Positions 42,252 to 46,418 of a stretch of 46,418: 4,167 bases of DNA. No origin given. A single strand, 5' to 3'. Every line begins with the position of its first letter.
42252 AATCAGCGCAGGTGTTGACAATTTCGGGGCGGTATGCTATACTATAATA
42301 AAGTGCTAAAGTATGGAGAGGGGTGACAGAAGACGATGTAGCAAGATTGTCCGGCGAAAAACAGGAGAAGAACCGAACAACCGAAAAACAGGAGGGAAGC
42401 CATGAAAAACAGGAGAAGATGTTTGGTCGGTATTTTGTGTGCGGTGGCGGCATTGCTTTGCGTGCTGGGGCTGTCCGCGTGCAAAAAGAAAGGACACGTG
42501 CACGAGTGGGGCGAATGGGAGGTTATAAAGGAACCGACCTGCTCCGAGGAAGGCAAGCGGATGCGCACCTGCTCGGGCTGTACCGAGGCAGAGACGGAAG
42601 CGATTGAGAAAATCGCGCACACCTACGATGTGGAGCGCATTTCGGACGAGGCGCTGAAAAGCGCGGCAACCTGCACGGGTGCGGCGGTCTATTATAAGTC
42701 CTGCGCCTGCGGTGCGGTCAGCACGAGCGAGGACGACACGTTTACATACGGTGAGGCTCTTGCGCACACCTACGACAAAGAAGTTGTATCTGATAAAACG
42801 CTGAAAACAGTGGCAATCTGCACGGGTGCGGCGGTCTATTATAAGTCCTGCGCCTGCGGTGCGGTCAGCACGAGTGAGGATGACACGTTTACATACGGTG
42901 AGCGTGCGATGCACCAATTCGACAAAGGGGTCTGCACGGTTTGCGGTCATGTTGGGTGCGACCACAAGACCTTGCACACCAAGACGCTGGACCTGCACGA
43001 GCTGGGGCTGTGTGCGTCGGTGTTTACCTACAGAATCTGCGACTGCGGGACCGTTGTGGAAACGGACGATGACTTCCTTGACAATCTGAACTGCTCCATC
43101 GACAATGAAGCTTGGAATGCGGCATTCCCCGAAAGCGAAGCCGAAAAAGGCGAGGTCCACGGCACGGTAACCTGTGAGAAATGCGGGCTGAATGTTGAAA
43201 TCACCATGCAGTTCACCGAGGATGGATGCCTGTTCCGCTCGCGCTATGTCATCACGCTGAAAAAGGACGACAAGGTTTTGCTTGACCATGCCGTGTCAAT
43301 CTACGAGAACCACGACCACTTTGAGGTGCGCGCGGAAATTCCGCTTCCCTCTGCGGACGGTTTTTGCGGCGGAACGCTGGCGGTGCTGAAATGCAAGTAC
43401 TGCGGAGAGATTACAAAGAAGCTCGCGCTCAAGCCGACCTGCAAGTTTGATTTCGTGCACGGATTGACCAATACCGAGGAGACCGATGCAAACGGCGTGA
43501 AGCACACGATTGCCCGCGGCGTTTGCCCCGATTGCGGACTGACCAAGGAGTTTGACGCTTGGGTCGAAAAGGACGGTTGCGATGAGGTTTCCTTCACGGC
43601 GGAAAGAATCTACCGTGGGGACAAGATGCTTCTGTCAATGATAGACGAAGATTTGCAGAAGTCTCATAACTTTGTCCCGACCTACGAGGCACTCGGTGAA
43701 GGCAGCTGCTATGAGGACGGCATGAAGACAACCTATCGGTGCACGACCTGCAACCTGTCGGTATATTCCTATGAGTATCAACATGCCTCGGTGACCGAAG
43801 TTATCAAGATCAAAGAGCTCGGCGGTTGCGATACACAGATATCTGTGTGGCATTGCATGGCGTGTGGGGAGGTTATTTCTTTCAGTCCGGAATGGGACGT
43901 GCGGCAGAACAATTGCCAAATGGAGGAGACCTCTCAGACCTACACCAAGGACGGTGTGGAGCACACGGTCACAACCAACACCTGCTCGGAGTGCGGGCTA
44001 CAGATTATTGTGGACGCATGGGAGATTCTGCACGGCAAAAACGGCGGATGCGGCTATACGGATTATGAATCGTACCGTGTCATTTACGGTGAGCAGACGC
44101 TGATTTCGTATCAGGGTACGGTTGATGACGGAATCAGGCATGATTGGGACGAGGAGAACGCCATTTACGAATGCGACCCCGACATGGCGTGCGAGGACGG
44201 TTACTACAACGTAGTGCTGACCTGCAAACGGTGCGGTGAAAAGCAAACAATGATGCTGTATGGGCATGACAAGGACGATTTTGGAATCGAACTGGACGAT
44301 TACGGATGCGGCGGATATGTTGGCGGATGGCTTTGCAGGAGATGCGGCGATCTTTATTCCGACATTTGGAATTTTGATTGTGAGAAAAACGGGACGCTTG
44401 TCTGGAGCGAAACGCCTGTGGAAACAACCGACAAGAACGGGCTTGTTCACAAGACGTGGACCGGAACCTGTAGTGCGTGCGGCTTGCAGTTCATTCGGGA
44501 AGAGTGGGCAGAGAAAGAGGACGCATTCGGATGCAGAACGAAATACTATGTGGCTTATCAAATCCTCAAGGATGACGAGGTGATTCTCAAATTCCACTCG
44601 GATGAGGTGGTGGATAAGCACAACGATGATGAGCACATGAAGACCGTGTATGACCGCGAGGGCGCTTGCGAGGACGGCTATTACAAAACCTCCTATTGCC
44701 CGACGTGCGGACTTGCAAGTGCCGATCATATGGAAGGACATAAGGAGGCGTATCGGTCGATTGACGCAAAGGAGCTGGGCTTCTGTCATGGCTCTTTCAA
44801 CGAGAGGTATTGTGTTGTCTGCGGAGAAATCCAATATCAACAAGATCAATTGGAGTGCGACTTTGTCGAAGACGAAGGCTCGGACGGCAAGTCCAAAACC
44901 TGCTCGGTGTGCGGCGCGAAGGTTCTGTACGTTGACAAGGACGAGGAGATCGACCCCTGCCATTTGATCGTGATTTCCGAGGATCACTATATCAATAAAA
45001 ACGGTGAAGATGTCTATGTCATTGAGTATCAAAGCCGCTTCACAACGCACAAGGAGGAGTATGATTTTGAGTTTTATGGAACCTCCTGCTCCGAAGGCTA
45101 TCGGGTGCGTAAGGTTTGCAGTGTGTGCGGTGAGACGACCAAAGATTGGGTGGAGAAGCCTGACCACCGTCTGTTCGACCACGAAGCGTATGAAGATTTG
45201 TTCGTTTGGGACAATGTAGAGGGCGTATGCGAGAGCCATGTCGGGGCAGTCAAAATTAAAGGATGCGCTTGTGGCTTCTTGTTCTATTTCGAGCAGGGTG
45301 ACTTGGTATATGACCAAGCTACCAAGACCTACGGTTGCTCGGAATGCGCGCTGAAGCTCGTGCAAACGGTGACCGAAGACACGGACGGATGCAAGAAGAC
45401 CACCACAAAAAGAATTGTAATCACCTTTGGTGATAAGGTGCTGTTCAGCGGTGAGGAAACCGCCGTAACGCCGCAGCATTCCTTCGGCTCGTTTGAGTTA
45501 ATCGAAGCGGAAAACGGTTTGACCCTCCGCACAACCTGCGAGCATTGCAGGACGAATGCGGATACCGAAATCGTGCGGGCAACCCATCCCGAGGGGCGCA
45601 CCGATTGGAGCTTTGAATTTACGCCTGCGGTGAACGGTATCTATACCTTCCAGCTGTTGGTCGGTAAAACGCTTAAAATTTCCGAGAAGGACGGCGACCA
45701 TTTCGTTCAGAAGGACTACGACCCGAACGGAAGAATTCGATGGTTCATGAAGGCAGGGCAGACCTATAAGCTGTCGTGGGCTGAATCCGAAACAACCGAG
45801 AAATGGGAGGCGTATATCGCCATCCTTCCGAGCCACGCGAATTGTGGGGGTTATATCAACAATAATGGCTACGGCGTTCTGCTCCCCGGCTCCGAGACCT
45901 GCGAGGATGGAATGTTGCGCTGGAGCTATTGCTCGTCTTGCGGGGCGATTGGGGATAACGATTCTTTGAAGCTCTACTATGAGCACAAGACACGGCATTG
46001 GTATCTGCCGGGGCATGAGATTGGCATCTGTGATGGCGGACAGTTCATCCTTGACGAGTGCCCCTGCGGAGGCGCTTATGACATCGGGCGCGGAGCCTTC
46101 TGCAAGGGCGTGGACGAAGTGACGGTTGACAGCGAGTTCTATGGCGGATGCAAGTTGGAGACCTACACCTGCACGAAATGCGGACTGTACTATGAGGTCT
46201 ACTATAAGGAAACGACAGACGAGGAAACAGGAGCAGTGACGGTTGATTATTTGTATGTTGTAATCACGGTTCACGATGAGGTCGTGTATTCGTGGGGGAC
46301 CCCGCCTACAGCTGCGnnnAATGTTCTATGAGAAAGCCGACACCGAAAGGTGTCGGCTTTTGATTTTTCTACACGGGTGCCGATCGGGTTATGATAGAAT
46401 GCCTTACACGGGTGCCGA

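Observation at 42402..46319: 1305-aa extracytoplasmic lipoprotein built from Cys-rich repeat units (19 CxxC plus 5 CxC motifs)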

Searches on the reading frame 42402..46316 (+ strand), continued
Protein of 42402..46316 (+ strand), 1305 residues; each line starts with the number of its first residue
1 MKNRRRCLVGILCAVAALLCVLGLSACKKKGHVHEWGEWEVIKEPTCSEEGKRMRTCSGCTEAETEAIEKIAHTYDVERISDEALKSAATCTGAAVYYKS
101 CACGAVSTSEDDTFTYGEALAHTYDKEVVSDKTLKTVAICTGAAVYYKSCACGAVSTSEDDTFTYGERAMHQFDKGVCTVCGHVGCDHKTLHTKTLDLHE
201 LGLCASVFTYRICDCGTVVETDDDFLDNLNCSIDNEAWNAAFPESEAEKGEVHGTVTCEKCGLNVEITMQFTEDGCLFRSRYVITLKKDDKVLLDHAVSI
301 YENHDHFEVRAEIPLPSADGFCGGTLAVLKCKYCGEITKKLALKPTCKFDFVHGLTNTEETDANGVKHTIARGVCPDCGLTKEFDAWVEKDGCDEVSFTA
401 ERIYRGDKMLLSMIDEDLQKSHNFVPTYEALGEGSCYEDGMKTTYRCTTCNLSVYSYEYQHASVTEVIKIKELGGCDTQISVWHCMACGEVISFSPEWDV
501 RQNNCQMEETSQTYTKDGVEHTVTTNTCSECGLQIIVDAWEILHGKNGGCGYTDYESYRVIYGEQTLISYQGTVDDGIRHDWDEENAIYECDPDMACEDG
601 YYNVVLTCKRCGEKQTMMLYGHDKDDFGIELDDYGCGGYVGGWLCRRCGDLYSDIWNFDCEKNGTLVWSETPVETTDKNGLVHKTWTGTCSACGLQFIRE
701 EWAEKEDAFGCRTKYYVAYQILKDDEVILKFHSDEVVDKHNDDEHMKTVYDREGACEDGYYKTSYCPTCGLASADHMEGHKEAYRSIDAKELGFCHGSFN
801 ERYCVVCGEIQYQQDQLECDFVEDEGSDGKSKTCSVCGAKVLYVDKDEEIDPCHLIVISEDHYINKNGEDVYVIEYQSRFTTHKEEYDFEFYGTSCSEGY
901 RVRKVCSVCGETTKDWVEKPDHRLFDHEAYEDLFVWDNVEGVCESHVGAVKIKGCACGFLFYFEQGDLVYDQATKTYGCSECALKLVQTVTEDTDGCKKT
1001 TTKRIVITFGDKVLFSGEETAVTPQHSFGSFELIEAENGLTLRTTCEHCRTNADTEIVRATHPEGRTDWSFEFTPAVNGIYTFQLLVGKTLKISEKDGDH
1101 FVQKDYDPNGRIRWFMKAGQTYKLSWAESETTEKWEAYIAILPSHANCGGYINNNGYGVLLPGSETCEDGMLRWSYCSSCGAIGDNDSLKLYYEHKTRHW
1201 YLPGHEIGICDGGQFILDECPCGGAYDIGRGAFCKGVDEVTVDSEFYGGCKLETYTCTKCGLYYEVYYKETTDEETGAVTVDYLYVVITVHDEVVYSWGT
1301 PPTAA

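Call 74: list_cluster_members(proteins=[P0003, P0005, P0009, P0016, P0033, P0054, P0007, P0037])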
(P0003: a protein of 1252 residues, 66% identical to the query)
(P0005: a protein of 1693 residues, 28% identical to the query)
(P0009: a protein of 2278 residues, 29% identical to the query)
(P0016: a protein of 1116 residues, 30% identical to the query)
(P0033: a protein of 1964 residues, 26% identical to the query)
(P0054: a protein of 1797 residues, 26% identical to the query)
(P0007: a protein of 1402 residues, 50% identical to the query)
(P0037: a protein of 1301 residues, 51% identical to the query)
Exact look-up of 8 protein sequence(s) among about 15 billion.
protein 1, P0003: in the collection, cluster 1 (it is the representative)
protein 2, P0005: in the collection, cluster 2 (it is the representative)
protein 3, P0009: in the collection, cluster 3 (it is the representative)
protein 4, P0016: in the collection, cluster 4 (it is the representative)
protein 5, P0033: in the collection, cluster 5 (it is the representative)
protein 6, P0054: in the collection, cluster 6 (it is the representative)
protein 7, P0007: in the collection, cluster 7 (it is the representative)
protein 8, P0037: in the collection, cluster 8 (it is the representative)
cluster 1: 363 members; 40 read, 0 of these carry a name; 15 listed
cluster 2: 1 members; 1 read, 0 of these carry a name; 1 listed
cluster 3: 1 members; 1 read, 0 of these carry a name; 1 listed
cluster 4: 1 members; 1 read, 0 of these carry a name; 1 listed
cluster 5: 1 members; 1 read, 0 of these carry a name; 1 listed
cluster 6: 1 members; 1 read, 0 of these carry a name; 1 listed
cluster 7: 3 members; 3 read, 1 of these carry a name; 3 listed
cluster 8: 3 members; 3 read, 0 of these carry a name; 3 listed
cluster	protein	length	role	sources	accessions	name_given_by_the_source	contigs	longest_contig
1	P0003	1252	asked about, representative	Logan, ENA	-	-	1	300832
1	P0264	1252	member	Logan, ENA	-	-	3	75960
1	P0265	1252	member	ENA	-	-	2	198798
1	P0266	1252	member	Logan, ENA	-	-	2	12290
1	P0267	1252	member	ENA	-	-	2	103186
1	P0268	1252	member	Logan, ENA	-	-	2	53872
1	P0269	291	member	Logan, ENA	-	-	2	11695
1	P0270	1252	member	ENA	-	-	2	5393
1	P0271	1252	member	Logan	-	-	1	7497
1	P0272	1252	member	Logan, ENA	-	-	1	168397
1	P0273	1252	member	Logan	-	-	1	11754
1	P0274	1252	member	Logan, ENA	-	-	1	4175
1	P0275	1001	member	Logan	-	-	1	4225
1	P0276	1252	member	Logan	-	-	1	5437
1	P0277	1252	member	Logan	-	-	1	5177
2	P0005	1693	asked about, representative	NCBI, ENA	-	-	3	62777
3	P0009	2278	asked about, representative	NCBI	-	-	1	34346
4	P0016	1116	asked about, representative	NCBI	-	-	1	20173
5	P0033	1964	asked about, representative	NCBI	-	-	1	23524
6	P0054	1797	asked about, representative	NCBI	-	-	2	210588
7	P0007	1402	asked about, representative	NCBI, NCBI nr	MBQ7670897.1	MAG: hypothetical protein IJS45_09285 [Clostridia bacterium] | hypothetical protein [Clostridia bacterium]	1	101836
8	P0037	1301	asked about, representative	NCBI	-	-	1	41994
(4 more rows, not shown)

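Call 75: search_protein_families(library=ncbifam, proteins=[P0007, P0010, P0005, P0009, P0016], max_evalue=0.01)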
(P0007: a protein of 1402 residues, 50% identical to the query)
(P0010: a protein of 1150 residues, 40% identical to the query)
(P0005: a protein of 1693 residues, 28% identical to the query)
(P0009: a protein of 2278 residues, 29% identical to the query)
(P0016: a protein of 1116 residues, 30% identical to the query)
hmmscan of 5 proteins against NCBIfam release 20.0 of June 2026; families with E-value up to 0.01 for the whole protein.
P0007 (1402 aa): 1 family
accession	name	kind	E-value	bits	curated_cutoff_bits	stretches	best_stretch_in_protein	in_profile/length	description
NF007245.0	PRK09689.1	subfamily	0.00073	19.4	88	0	443-458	36-51/56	NinE family protein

P0010 (1150 aa): 1 family
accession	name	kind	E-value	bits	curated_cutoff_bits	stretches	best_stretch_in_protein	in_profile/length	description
NF040942.2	hypo_ExtJ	equivalog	0.00015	22.1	52.5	1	1-62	1-60/77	selenite/tellurite reduction operon protein ExtJ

P0005 (1693 aa): 0 families

P0009 (2278 aa): 1 family
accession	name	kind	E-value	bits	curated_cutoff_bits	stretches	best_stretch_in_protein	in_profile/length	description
NF050131.1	BGluronaseAbsR1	equivalog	5.6e-06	25.6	650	1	1504-1582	272-350/361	beta-glucuronidase AbsR1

P0016 (1116 aa): 2 families
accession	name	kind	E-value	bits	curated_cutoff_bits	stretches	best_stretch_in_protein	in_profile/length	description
NF008401.0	PRK11200.1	equivalog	5.6e-07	29.6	84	0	1009-1060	14-66/87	GrxA family glutaredoxin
TIGR02183.1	GRXA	equivalog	5.5e-05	23.2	106.5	0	1019-1060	24-65/86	GrxA family glutaredoxin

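Call 79: find_encoding_contigs(protein=P0054, flank=7000, max_places=2)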
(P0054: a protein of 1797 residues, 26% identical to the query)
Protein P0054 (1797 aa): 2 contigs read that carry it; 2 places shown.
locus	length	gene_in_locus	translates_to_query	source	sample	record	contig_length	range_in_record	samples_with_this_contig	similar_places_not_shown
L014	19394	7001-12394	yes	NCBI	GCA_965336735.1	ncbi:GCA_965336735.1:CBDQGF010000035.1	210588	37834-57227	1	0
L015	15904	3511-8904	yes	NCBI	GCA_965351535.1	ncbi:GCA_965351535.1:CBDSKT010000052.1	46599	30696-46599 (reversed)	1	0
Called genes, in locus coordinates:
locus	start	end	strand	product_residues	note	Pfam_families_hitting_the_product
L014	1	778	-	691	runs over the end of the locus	PF00204:DNA_gyraseB, PF01751:Toprim, PF00986:DNA_gyraseB_C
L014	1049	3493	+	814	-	-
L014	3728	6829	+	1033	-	-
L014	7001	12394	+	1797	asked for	-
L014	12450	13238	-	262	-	PF01171:ATP_bind_3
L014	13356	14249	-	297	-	PF05175:MTS (faint), PF03602:Cons_hypoth95 (faint), PF02475:TRM5-TYW2_MTfase (weak)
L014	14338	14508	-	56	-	PF00037:Fer4, PF13237:Fer4_10, PF14697:Fer4_21, PF12838:Fer4_7, PF13187:Fer4_9, PF13484:Fer4_16 (weak), PF25160:LdpA_Fe-S-bd (weak), PF00037:Fer4, +6 more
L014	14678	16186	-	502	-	PF04468:PSP1, PF28472:PSP1_3rd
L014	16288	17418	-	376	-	PF13177:DNA_pol3_delta2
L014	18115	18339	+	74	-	-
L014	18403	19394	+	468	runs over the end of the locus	PF01554:MatE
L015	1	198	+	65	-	?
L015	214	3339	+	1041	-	-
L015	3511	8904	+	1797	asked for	-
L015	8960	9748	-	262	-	PF01171:ATP_bind_3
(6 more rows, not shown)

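Call 80: find_encoding_contigs(protein=P0005, flank=7000, max_places=2)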
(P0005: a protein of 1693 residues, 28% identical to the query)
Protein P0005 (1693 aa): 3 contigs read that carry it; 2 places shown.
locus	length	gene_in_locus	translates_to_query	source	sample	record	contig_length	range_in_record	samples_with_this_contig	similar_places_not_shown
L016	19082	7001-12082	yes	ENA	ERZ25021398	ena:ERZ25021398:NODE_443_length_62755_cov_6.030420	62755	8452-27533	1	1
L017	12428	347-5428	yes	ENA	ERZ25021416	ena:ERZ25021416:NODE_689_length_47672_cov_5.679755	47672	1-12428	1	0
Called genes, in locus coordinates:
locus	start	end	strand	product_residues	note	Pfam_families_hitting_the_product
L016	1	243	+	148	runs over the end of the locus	PF01281:Ribosomal_L9_N, PF03948:Ribosomal_L9_C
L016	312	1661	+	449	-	PF00772:DnaB, PF03796:DnaB_C, PF06745:ATPase (weak), PF13481:AAA_25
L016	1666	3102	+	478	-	PF01171:ATP_bind_3, PF11734:TilS_C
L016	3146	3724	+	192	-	PF00156:Pribosyltran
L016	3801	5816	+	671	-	PF06480:FtsH_ext (faint), PF00004:AAA, PF17862:AAA_lid_3, PF01434:Peptidase_M41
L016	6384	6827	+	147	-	-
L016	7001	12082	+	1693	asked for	-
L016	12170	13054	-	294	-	PF17032:Zn_ribbon_15 (faint), PF23455:DUF7129 (faint), PF14803:Zn_ribbon_Nudix (faint), PF12773:DZR, PF13240:Zn_Ribbon_1 (faint), PF12773:DZR (weak), PF13248:Zn_ribbon_3 (weak)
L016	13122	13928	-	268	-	PF21088:MS_channel_1st (weak), PF00924:MS_channel_2nd, PF21082:MS_channel_3rd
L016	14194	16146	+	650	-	PF16334:DUF4964, PF17168:DUF5127, PF16335:GtaA_6_Hairpin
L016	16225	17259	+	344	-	PF01820:Dala_Dala_lig_N, PF01071:GARS_A (weak), PF02655:ATP-grasp_3 (weak), PF02786:CPSase_L_D2, PF02222:ATP-grasp (weak), PF07478:Dala_Dala_lig_C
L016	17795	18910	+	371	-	PF01381:HTH_3, PF12844:HTH_19, PF13560:HTH_31 (weak)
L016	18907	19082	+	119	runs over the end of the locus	-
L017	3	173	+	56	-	?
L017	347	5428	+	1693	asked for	-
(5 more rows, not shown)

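Call 81: find_encoding_contigs(protein=P0009, flank=7000, max_places=2)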
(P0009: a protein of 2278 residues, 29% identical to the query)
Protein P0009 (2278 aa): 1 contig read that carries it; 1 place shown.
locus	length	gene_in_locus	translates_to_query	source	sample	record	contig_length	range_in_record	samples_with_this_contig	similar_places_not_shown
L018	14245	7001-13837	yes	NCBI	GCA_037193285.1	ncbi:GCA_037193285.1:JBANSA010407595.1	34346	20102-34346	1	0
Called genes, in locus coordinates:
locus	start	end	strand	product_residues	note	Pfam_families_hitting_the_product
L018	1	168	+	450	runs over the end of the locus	PF02812:ELFV_dehydrog_N, PF00208:ELFV_dehydrog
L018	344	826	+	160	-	PF18143:HAD_SAK_2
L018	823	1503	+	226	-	PF00149:Metallophos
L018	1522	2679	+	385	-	PF00581:Rhodanese, PF01171:ATP_bind_3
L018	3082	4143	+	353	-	PF00149:Metallophos, PF12850:Metallophos_2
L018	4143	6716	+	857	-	PF02463:SMC_N (faint), PF13175:AAA_15 (weak), PF13476:AAA_23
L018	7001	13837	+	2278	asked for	-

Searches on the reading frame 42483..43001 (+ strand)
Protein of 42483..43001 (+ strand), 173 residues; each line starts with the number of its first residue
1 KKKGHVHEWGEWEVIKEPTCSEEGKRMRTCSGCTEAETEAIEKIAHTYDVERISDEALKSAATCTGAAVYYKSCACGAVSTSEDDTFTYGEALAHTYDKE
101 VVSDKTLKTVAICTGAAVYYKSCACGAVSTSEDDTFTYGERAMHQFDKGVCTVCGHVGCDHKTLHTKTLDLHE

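Call 42: search_solved_structures(query=A2, max_evalue=10, show_alignments=2)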
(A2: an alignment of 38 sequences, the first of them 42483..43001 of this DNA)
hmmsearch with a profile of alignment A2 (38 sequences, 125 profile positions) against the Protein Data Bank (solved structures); distinct sequences matched with E-value up to 10: 1.
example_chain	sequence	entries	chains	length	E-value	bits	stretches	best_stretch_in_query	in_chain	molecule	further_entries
5k3q_A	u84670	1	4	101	1.1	12.5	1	2-36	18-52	Tripartite motif-containing protein 5,Tripartite motif-containing protein 5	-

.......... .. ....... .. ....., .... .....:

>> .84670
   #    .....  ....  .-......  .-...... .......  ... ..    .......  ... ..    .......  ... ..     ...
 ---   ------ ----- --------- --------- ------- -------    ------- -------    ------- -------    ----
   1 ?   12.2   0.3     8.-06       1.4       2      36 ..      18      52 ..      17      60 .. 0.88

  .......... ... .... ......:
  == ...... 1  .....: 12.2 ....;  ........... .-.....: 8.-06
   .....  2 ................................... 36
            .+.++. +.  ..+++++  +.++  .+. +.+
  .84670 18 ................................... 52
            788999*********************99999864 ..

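Call 45: predict_structure(alignment_id=A2)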
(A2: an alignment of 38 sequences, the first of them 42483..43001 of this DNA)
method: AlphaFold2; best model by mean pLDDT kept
length: 173 residues; sequences in the alignment: 38
mean_pLDDT: 91.7   pTM: 0.70
mean pLDDT of the five models: 91.7, 91.3, 91.1, 90.5, 88.2
residues with pLDDT >= 90: 146; 70-90: 9; 50-70: 11; < 50: 7
segments of 3 or more residues with pLDDT < 50: 167-169, 171-173
pLDDT, mean of each block of 10 residues (from residue 1): 77 98 97 95 97 98 98 97 98 98 98 97 98 98 92 84 52 44
secondary structure, 60 per line:
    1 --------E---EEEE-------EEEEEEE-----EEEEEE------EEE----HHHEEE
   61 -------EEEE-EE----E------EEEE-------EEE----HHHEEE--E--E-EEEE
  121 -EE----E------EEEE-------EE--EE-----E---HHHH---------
elements in order: E13-16 E24-30 E36-41 E48-50 E58-60 E68-71 E86-89 E97-99 E107-109 E117-120 E135-138 H161-164
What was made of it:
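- AF2 of aa 28-200 gives pLDDT 91.7 (call 45).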

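Call 48: fold_search(model_id=the predicted structure, library=pdb)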
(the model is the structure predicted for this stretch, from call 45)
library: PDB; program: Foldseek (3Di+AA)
matches with E <= 10: 153; with E <= 0.001: 0
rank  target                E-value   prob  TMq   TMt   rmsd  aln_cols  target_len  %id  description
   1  7ris                  7.1e-01  0.09  0.15  0.10  22.6       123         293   19  Crystal structure of RPA3624, a beta-propeller lactonase from Rhodopseudomonas palustris, with active-site bound phospha (released 2023-01-11)
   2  2luu_MODEL_1_A        7.5e-01  0.12  0.17  0.22  19.0       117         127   16  NMR solution structure of midkine-b, mdkb (released 2013-05-01)
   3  9gex_C                9.8e-01  0.33  0.15  0.17   5.9        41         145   20  Escherichia coli NrdR with unocuppied outer nucleotide-binding site (released 2026-02-18)
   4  7oba_I                1.6e+00  0.75  0.15  0.23   2.3        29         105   21  Cryo-EM structure of human RNA Polymerase I in complex with RRN3 (released 2021-12-08)
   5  9fxk_F                1.7e+00  0.21  0.14  0.16   5.7        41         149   20  Transcription repressor NrdR from E. coli, AMPPNP/ATP-bound state (released 2025-03-19)
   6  9a6n_B                1.9e+00  0.20  0.14  0.15   6.8        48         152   19  Integrative model of SOJ-NRDR by crosslinking MS and deep learning (released 2024-09-18)
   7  7ep8                  1.9e+00  0.11  0.17  0.12  17.6       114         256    7  Crystal structure of PCNA from Neurospora crassa (released 2021-06-30)
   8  5jrk_A                1.9e+00  0.04  0.12  0.04  22.9       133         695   10  Crystal Structure of the Sphingopyxin I Lasso Peptide Isopeptidase SpI-IsoP (SeMet-derived) (released 2016-09-28)
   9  5tup_A                2.0e+00  0.11  0.14  0.09  16.3        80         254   11  X-ray Crystal Structure of the Aspergillus fumigatus Sliding Clamp (released 2017-02-22)
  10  9fxk_A                2.2e+00  0.20  0.15  0.17   7.4        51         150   14  Transcription repressor NrdR from E. coli, AMPPNP/ATP-bound state (released 2025-03-19)
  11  8gj5_B                2.2e+00  0.06  0.14  0.09  19.1       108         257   11  fungal pcna and peptidomimetic (released 2024-01-24)
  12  5iwd                  2.2e+00  0.04  0.13  0.09  15.1       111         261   14  HCMV DNA polymerase subunit UL44 complex with a small molecule (released 2016-11-30)
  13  9gex_D                2.3e+00  0.15  0.14  0.16   6.4        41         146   22  Escherichia coli NrdR with unocuppied outer nucleotide-binding site (released 2026-02-18)
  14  9fvr_D                2.3e+00  0.15  0.14  0.16   6.4        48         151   14  Transcription repressor NrdR from E. coli, ATP/dATP-bound state, SeMet protein (released 2025-03-19)
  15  7asi                  2.3e+00  0.06  0.13  0.15  17.2        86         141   13  Fixed-target serial femtosecond crystallography using in cellulo grown Neurospora crassa HEX-1 microcrystals. (Chips 1+2 (released 2021-06-23)
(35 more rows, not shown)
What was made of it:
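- On Classical zinc ribbon: Foldseek finds RPA12 over 29 residues at rmsd 2.3 A with E = 1.6 (call 48).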
